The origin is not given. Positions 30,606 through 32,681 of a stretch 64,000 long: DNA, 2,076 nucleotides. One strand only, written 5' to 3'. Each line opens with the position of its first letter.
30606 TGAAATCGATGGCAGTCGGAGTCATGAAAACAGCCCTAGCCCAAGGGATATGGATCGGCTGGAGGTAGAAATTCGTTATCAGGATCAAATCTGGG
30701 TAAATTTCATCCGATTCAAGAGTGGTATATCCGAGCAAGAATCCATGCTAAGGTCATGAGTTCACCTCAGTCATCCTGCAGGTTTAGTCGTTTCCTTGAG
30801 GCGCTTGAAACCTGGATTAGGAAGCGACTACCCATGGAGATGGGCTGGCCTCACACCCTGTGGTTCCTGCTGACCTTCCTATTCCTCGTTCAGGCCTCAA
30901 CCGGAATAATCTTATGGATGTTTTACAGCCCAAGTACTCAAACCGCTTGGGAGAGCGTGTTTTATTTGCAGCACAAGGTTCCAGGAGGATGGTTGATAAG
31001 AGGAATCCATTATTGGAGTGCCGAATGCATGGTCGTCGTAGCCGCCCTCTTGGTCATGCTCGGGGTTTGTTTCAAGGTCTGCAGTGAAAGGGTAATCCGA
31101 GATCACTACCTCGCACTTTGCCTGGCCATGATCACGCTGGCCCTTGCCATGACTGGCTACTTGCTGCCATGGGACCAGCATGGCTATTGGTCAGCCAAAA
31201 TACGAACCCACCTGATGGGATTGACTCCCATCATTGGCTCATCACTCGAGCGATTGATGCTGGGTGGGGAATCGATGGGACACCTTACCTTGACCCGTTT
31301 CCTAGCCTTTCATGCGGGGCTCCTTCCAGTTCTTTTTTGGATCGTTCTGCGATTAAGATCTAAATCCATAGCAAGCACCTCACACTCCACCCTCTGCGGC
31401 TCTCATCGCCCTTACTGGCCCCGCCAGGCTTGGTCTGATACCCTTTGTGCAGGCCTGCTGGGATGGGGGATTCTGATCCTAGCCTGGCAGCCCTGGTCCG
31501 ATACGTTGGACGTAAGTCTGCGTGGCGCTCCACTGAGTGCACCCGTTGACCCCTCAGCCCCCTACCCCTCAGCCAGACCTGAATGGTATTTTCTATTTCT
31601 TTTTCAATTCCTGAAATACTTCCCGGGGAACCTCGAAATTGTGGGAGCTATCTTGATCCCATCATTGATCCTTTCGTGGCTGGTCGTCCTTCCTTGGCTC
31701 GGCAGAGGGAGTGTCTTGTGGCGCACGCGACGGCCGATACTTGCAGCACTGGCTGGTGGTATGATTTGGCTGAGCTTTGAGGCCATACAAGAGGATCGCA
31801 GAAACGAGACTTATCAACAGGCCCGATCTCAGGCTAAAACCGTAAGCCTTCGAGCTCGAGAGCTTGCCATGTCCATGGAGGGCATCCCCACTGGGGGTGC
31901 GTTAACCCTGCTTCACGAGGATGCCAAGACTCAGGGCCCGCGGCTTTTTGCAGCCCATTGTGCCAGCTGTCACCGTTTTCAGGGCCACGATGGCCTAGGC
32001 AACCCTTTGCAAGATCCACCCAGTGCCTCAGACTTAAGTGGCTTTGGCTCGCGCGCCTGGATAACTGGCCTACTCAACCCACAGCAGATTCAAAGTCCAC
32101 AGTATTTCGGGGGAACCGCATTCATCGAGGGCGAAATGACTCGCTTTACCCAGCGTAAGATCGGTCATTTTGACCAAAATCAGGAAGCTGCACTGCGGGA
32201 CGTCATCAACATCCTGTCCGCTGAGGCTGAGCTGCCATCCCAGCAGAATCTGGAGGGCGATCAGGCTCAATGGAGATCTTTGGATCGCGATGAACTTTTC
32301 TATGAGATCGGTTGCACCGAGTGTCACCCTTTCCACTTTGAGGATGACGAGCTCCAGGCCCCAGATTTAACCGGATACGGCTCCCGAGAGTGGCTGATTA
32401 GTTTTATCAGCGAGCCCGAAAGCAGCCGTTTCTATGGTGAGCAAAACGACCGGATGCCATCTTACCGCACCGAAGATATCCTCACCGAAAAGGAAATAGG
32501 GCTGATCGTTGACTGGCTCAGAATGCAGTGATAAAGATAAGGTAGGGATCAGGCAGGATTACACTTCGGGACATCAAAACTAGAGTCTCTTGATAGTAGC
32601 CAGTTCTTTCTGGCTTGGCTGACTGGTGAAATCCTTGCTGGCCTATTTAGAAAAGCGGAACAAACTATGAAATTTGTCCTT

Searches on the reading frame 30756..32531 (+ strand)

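Call 79: search_protein_families(library=pfam, proteins=[window:30756-32531:+], max_evalue=0.00001)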
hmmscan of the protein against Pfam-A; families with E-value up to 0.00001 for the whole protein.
window:30756-32531:+ (591 aa): 4 families
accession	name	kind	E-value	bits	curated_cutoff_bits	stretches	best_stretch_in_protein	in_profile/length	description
PF00033.24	Cytochrome_B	-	9.7e-32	110.8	27.2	1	33-198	14-178/189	Cytochrome b/b6/petB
PF13631.11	Cytochrom_B_N_2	-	2e-17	64.1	27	1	94-201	4-112/169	Cytochrome b(N-terminal)/b6/petB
PF00034.26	Cytochrom_C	-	1.1e-10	43.1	21.3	0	393-468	3-71/90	Cytochrome c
PF13442.11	Cytochrome_CBB3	-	5.6e-08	33.4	27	0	391-420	3-29/68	Cytochrome C oxidase, cbb3-type, subunit III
